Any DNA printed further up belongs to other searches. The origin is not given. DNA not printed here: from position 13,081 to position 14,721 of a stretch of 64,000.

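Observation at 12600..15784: RiPP-like cluster: GNAT + radical SAM/SPASM maturase + uncalled six-Cys 59-aa peptide + amidohydrolase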

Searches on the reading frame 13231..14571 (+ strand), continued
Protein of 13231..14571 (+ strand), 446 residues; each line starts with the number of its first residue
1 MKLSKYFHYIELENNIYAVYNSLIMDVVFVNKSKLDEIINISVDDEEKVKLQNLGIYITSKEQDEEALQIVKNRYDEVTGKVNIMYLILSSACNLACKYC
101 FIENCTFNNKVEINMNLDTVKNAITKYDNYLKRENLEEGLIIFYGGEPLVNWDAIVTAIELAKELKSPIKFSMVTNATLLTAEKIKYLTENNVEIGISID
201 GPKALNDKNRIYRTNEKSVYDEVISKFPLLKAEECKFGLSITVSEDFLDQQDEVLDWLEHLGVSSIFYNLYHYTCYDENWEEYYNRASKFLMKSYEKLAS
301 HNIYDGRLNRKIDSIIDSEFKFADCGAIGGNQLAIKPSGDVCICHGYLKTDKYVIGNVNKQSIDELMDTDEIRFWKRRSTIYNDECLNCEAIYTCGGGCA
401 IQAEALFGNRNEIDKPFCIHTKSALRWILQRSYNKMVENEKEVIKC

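Call 68: search_protein_families(library=ncbifam, proteins=[L030:6001-7347:+, L021:637-1968:+, L019:6001-7323:+, L033:5989-7347:+, L039:6001-7308:+, L045:6001-7383:+, L021:2043-2801:+, L030:4412-5254:+, L030:5244-5999:+], max_evalue=1e-10)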
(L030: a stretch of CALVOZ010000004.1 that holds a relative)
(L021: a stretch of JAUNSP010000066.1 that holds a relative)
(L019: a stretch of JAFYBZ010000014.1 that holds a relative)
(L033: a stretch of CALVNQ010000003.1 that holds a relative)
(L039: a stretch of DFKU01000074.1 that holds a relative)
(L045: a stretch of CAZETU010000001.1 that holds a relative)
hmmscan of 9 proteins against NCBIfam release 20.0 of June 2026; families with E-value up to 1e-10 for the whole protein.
L030:6001-7347:+ (448 aa): 53 families (the best 25 are shown)
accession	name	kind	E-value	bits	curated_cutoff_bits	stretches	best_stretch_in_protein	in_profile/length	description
TIGR04136.1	rSAM_FibroRumin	equivalog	7.5e-55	186.6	400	1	4-434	2-455/458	FibroRumin system radical SAM peptide maturase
NF047865.1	rSAM_PapB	equivalog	1.2e-48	166.1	340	1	84-408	5-325/330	PapB family radical SAM/SPASM ranthipeptide maturase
TIGR03906.1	quino_hemo_SAM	equivalog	2.5e-48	164.9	453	1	30-244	46-255/467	quinohemoprotein amine dehydrogenase maturation protein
TIGR03942.1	sulfatase_rSAM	equivalog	5.9e-39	134.1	349.45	1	84-425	3-350/363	anaerobic sulfatase maturase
TIGR04064.1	rSAM_nif11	equivalog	7.1e-39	133.8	518.7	1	35-243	34-237/459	nif11-like peptide radical SAM maturase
TIGR03974.1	rSAM_six_Cys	equivalog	3e-37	128.6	425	1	59-427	73-444/451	thioether cross-link-forming SCIFF peptide maturase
TIGR03978.1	rSAM_paired_1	equivalog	1.4e-35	123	370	1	6-431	3-450/466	His-Xaa-Ser system radical SAM maturase HxsB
TIGR04068.1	rSAM_ocin_clost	equivalog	7.1e-35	120.8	500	1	7-432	2-453/462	Cys-rich peptide radical SAM maturase CcpM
NF041298.1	rSAM_mat_DynA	equivalog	1.9e-33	115.9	450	1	91-419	10-340/356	dynobactin maturation radical SAM/SPASM protein DynA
NF038107.1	rSAM_NF038107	equivalog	8.7e-33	113.7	600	1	1-439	1-437/444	Cys-every-fifth radical SAM/SPASM peptide maturase CefB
NF041707.1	rSAM_YhhB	equivalog_domain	1.2e-32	113.3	445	1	84-401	4-335/369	cyclophane-forming radical SAM/SPASM peptide maturase YhhB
NF040492.1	not_ScfB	exception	4.8e-32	111.4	855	1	11-429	17-445/450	ScfB-related radical SAM/SPASM orphan maturase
NF041718.1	rSAM_phane_AMC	equivalog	8.2e-30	104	425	1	79-398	3-326/362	cyclophane-forming radical SAM peptide maturase AmcB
TIGR04280.1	geopep_mat_rSAM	hypoth_equivalog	1.6e-29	103.2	400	1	1-430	1-422/428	geopeptide radical SAM maturase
TIGR04163.1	rSAM_cobopep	equivalog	1.1e-28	100.2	375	1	81-272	63-249/428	peptide-modifying radical SAM enzyme CbpB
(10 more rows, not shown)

L021:637-1968:+ (443 aa): 49 families (the best 25 are shown)
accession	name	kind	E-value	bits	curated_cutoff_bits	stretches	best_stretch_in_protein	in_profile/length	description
TIGR04136.1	rSAM_FibroRumin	equivalog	3.1e-71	240.6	400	1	60-441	64-455/458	FibroRumin system radical SAM peptide maturase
NF047865.1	rSAM_PapB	equivalog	1.4e-45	156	340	1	88-416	2-326/330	PapB family radical SAM/SPASM ranthipeptide maturase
NF041298.1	rSAM_mat_DynA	equivalog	4.3e-41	141.1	450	1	96-425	8-339/356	dynobactin maturation radical SAM/SPASM protein DynA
TIGR03942.1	sulfatase_rSAM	equivalog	2e-40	139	349.45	1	95-416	7-334/363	anaerobic sulfatase maturase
TIGR04064.1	rSAM_nif11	equivalog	4.2e-38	131.2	518.7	1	71-236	69-224/459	nif11-like peptide radical SAM maturase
TIGR04068.1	rSAM_ocin_clost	equivalog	1.6e-34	119.6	500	1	1-249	4-245/462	Cys-rich peptide radical SAM maturase CcpM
TIGR03974.1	rSAM_six_Cys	equivalog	9.2e-34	117.1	425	1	84-238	92-246/451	thioether cross-link-forming SCIFF peptide maturase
NF038107.1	rSAM_NF038107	equivalog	4.3e-33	114.8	600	1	10-409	1-403/444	Cys-every-fifth radical SAM/SPASM peptide maturase CefB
TIGR03906.1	quino_hemo_SAM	equivalog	9.6e-33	113.5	453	1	87-255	92-262/467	quinohemoprotein amine dehydrogenase maturation protein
NF041707.1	rSAM_YhhB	equivalog_domain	2e-31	109.3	445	1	91-408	4-335/369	cyclophane-forming radical SAM/SPASM peptide maturase YhhB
TIGR03978.1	rSAM_paired_1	equivalog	4.3e-30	104.9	370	1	15-441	3-453/466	His-Xaa-Ser system radical SAM maturase HxsB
TIGR04269.1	SAM_SPASM_FxsB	subfamily_domain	6.9e-30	104.3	370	1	92-407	5-334/363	FxsB family cyclophane-forming radical SAM/SPASM peptide maturase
TIGR04163.1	rSAM_cobopep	equivalog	3.6e-29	101.8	375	1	87-436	62-416/428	peptide-modifying radical SAM enzyme CbpB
NF040492.1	not_ScfB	exception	5.8e-29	101.2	855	1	78-410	84-419/450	ScfB-related radical SAM/SPASM orphan maturase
NF041718.1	rSAM_phane_AMC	equivalog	1.3e-26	93.5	425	1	85-323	2-231/362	cyclophane-forming radical SAM peptide maturase AmcB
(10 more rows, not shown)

L019:6001-7323:+ (440 aa): 45 families (the best 25 are shown)
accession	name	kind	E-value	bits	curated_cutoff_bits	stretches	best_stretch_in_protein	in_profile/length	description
TIGR04136.1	rSAM_FibroRumin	equivalog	6.9e-67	226.3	400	1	50-428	60-450/458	FibroRumin system radical SAM peptide maturase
NF047865.1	rSAM_PapB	equivalog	1.6e-45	155.8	340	1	82-408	2-326/330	PapB family radical SAM/SPASM ranthipeptide maturase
NF038107.1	rSAM_NF038107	equivalog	6e-40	137.3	600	1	1-400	1-402/444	Cys-every-fifth radical SAM/SPASM peptide maturase CefB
TIGR04064.1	rSAM_nif11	equivalog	1.5e-39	136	518.7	1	21-230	17-224/459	nif11-like peptide radical SAM maturase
TIGR03906.1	quino_hemo_SAM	equivalog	1.4e-38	132.7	453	1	77-246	88-259/467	quinohemoprotein amine dehydrogenase maturation protein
TIGR03942.1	sulfatase_rSAM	equivalog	1.6e-38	132.7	349.45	1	89-418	7-344/363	anaerobic sulfatase maturase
NF041298.1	rSAM_mat_DynA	equivalog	4.6e-37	127.8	450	1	93-418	11-340/356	dynobactin maturation radical SAM/SPASM protein DynA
TIGR04068.1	rSAM_ocin_clost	equivalog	2.8e-35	122.1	500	1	77-261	78-262/462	Cys-rich peptide radical SAM maturase CcpM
TIGR04280.1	geopep_mat_rSAM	hypoth_equivalog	3e-33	115.4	400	1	1-403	1-397/428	geopeptide radical SAM maturase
TIGR03978.1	rSAM_paired_1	equivalog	1.6e-32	112.9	370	1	26-428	22-448/466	His-Xaa-Ser system radical SAM maturase HxsB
TIGR04163.1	rSAM_cobopep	equivalog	3.6e-31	108.4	375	1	79-274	60-251/428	peptide-modifying radical SAM enzyme CbpB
NF041707.1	rSAM_YhhB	equivalog_domain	8.3e-31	107.2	445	1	87-265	6-189/369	cyclophane-forming radical SAM/SPASM peptide maturase YhhB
TIGR03974.1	rSAM_six_Cys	equivalog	2e-30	106.1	425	1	71-404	84-422/451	thioether cross-link-forming SCIFF peptide maturase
NF010321.0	PRK13758.1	equivalog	8.7e-29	100.8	441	1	83-429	5-360/370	anaerobic sulfatase-maturase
NF040492.1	not_ScfB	exception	3.3e-28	98.8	855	1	70-254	82-269/450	ScfB-related radical SAM/SPASM orphan maturase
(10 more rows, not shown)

L033:5989-7347:+ (452 aa): 44 families (the best 25 are shown)
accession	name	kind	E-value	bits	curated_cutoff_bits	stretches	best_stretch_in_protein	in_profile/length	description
TIGR04136.1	rSAM_FibroRumin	equivalog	1.6e-55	188.8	400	1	8-440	2-454/458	FibroRumin system radical SAM peptide maturase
TIGR03942.1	sulfatase_rSAM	equivalog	2.2e-39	135.5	349.45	1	88-433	2-351/363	anaerobic sulfatase maturase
NF047865.1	rSAM_PapB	equivalog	2.5e-39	135.5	340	1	86-418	2-328/330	PapB family radical SAM/SPASM ranthipeptide maturase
NF038107.1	rSAM_NF038107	equivalog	1.8e-36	125.9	600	1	5-439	1-430/444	Cys-every-fifth radical SAM/SPASM peptide maturase CefB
NF041298.1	rSAM_mat_DynA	equivalog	6.4e-36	124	450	1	96-423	10-338/356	dynobactin maturation radical SAM/SPASM protein DynA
TIGR04064.1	rSAM_nif11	equivalog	2.7e-35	122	518.7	1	77-233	68-222/459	nif11-like peptide radical SAM maturase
TIGR03974.1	rSAM_six_Cys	equivalog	7e-35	120.7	425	1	41-261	55-272/451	thioether cross-link-forming SCIFF peptide maturase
TIGR03906.1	quino_hemo_SAM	equivalog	3.8e-33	114.8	453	1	81-437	88-445/467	quinohemoprotein amine dehydrogenase maturation protein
NF040492.1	not_ScfB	exception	5e-33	114.6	855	1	38-407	54-416/450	ScfB-related radical SAM/SPASM orphan maturase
TIGR04163.1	rSAM_cobopep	equivalog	3.2e-30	105.2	375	1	83-434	60-414/428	peptide-modifying radical SAM enzyme CbpB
TIGR04068.1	rSAM_ocin_clost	equivalog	6.8e-30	104.3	500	1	10-242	1-239/462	Cys-rich peptide radical SAM maturase CcpM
NF041707.1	rSAM_YhhB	equivalog_domain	8.2e-30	103.9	445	1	88-408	3-335/369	cyclophane-forming radical SAM/SPASM peptide maturase YhhB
TIGR03978.1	rSAM_paired_1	equivalog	8.3e-28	97.3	370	1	15-431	8-443/466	His-Xaa-Ser system radical SAM maturase HxsB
NF041718.1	rSAM_phane_AMC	equivalog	2.7e-27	95.7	425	1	86-405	5-326/362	cyclophane-forming radical SAM peptide maturase AmcB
TIGR04269.1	SAM_SPASM_FxsB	subfamily_domain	4.7e-26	91.7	370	1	90-406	5-333/363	FxsB family cyclophane-forming radical SAM/SPASM peptide maturase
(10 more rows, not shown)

L039:6001-7308:+ (435 aa): 42 families (the best 25 are shown)
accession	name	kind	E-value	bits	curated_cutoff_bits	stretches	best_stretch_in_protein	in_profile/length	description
TIGR04136.1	rSAM_FibroRumin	equivalog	5.6e-56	190.3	400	1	3-427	1-447/458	FibroRumin system radical SAM peptide maturase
NF047865.1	rSAM_PapB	equivalog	3.6e-42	144.8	340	1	93-403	10-319/330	PapB family radical SAM/SPASM ranthipeptide maturase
TIGR03942.1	sulfatase_rSAM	equivalog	3.6e-38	131.6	349.45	1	93-403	8-327/363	anaerobic sulfatase maturase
NF041298.1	rSAM_mat_DynA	equivalog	1.1e-37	129.8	450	1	90-251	5-166/356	dynobactin maturation radical SAM/SPASM protein DynA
TIGR03974.1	rSAM_six_Cys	equivalog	3.2e-34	118.6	425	1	40-408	56-424/451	thioether cross-link-forming SCIFF peptide maturase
TIGR04068.1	rSAM_ocin_clost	equivalog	4.5e-33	114.8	500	1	45-243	44-244/462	Cys-rich peptide radical SAM maturase CcpM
NF038107.1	rSAM_NF038107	equivalog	4.5e-33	114.7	600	1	1-402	1-402/444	Cys-every-fifth radical SAM/SPASM peptide maturase CefB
TIGR04463.1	rSAM_vs_C_rich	equivalog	3.4e-31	108.5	525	1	52-429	49-423/438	TIGR04463 family radical SAM/SPASM RiPP maturase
TIGR03906.1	quino_hemo_SAM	equivalog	1.6e-30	106.2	453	1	93-410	101-424/467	quinohemoprotein amine dehydrogenase maturation protein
TIGR03978.1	rSAM_paired_1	equivalog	5e-30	104.7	370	1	26-250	22-248/466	His-Xaa-Ser system radical SAM maturase HxsB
TIGR04064.1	rSAM_nif11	equivalog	7.9e-30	103.9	518.7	1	55-233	54-226/459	nif11-like peptide radical SAM maturase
TIGR04280.1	geopep_mat_rSAM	hypoth_equivalog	2.6e-29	102.5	400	1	42-405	41-397/428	geopeptide radical SAM maturase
NF041707.1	rSAM_YhhB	equivalog_domain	4.3e-29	101.6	445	1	92-233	8-154/369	cyclophane-forming radical SAM/SPASM peptide maturase YhhB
NF040492.1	not_ScfB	exception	8.9e-29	100.6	855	1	67-403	77-418/450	ScfB-related radical SAM/SPASM orphan maturase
TIGR04083.1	rSAM_pep_methan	hypoth_equivalog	2.8e-26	92.3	300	1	89-432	3-342/376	TIGR04083 family peptide-modifying radical SAM enzyme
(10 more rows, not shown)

L045:6001-7383:+ (460 aa): 48 families (the best 25 are shown)
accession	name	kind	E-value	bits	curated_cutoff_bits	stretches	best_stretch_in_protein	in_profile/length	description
TIGR04136.1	rSAM_FibroRumin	equivalog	3.2e-64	217.5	400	1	52-437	56-450/458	FibroRumin system radical SAM peptide maturase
NF047865.1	rSAM_PapB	equivalog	4e-47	161.1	340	1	91-411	5-320/330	PapB family radical SAM/SPASM ranthipeptide maturase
NF038107.1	rSAM_NF038107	equivalog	2.7e-40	138.5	600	1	22-409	19-402/444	Cys-every-fifth radical SAM/SPASM peptide maturase CefB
TIGR03942.1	sulfatase_rSAM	equivalog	7e-40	137.2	349.45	1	97-427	9-344/363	anaerobic sulfatase maturase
NF041707.1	rSAM_YhhB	equivalog_domain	3.6e-39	134.7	445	1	91-290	4-204/369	cyclophane-forming radical SAM/SPASM peptide maturase YhhB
NF041298.1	rSAM_mat_DynA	equivalog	1.4e-36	126.3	450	1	98-280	10-184/356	dynobactin maturation radical SAM/SPASM protein DynA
TIGR03906.1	quino_hemo_SAM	equivalog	5.5e-35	120.9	453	1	35-417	44-424/467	quinohemoprotein amine dehydrogenase maturation protein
TIGR04334.1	rSAM_Clo7bot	equivalog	1e-32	113.3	600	1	43-414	46-412/440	radical SAM/SPASM domain Clo7bot peptide maturase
TIGR04064.1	rSAM_nif11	equivalog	2.1e-32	112.4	518.7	1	81-239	70-224/459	nif11-like peptide radical SAM maturase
NF041718.1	rSAM_phane_AMC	equivalog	1.5e-31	109.7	425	1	95-279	12-187/362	cyclophane-forming radical SAM peptide maturase AmcB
TIGR04163.1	rSAM_cobopep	equivalog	2e-31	109.2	375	1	67-279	42-247/428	peptide-modifying radical SAM enzyme CbpB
TIGR03978.1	rSAM_paired_1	equivalog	4.5e-31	108.1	370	1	29-275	22-265/466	His-Xaa-Ser system radical SAM maturase HxsB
TIGR03974.1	rSAM_six_Cys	equivalog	7.5e-31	107.5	425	1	19-426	28-435/451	thioether cross-link-forming SCIFF peptide maturase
TIGR04463.1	rSAM_vs_C_rich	equivalog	3e-30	105.3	525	1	35-410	26-397/438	TIGR04463 family radical SAM/SPASM RiPP maturase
TIGR04280.1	geopep_mat_rSAM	hypoth_equivalog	2.4e-29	102.6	400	1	1-441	1-421/428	geopeptide radical SAM maturase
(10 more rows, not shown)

L021:2043-2801:+ (252 aa): 0 families

L030:4412-5254:+ (280 aa): 4 families
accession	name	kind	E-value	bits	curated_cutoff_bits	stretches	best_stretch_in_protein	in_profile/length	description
NF008300.0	PRK11088.1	equivalog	1.7e-39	136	303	1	19-255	4-242/272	23S rRNA (guanine(745)-N(1))-methyltransferase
NF000488.1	chrB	exception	2.2e-21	76.5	620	1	11-257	2-250/280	23S rRNA (guanine(748)-N(1))-methyltransferase ChrB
NF000133.1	Erm32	exception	5.4e-21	75.3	550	1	17-263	8-265/280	23S rRNA (guanine(748)-N(1))-methyltransferase Erm(32)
NF000476.1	myrA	exception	7.5e-13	48.7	625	0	99-251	108-260/295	23S rRNA (guanine(748)-N(1))-methyltransferase MyrA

L030:5244-5999:+ (251 aa): 0 families

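Call 71: fold_search(model_id=the predicted structure, library=pdb)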
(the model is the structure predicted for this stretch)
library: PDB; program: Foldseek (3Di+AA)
matches with E <= 10: 1349; with E <= 0.001: 99
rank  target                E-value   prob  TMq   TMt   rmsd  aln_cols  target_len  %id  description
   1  5why_A                7.8e-22  1.00  0.69  0.73   7.9       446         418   24  Structural Insights into Thioether Bond Formation in the Biosynthesis of Sactipeptides (released 2017-07-26)
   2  8vpo                  1.2e-21  1.00  0.73  0.73   5.3       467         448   24  X-Ray Crystal Structure of TigE from Paramaledivibacter caminithermalis (released 2024-02-07)
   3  5why_B                2.1e-21  1.00  0.68  0.72   8.1       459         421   24  Structural Insights into Thioether Bond Formation in the Biosynthesis of Sactipeptides (released 2017-07-26)
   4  5wgg_A                3.4e-21  1.00  0.70  0.71   7.8       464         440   23  Structural Insights into Thioether Bond Formation in the Biosynthesis of Sactipeptides (released 2017-07-26)
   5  4k36_A                1.1e-18  1.00  0.66  0.76   3.7       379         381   21  His6 tagged anSMEcpe with bound AdoMet (released 2013-05-08)
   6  4k39_A                1.2e-18  1.00  0.65  0.79   3.9       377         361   21  Native anSMEcpe with bound AdoMet and Cp18Cys peptide (released 2013-05-08)
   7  4k37_B                1.9e-18  1.00  0.66  0.78   3.9       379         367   20  Native anSMEcpe with bound AdoMet (released 2013-05-08)
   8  4k38_A                3.1e-18  1.00  0.65  0.77   4.2       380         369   21  Native anSMEcpe with bound AdoMet and Kp18Cys peptide (released 2013-05-08)
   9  4k37_A                3.1e-18  1.00  0.65  0.78   4.0       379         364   21  Native anSMEcpe with bound AdoMet (released 2013-05-08)
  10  4k39_B                7.1e-18  1.00  0.64  0.78   4.0       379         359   19  Native anSMEcpe with bound AdoMet and Cp18Cys peptide (released 2013-05-08)
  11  4k38_B                9.4e-18  1.00  0.66  0.79   3.8       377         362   20  Native anSMEcpe with bound AdoMet and Kp18Cys peptide (released 2013-05-08)
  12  4k36_B                1.5e-17  1.00  0.64  0.78   4.2       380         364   19  His6 tagged anSMEcpe with bound AdoMet (released 2013-05-08)
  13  9gm3_A                2.1e-16  1.00  0.70  0.82   3.6       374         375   18  Crystal structure of the complex formed between the radical SAM protein ChlB and the leader region of its precursor su (released 2025-06-25)
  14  9gm3_C                4.8e-16  1.00  0.68  0.81   3.6       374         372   18  Crystal structure of the complex formed between the radical SAM protein ChlB and the leader region of its precursor su (released 2025-06-25)
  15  9gmc_A                1.2e-15  1.00  0.68  0.80   3.9       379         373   18  Crystal structure of the complex formed between the radical SAM protein ChlB and the R3A mutant of ChlA (released 2025-06-25)
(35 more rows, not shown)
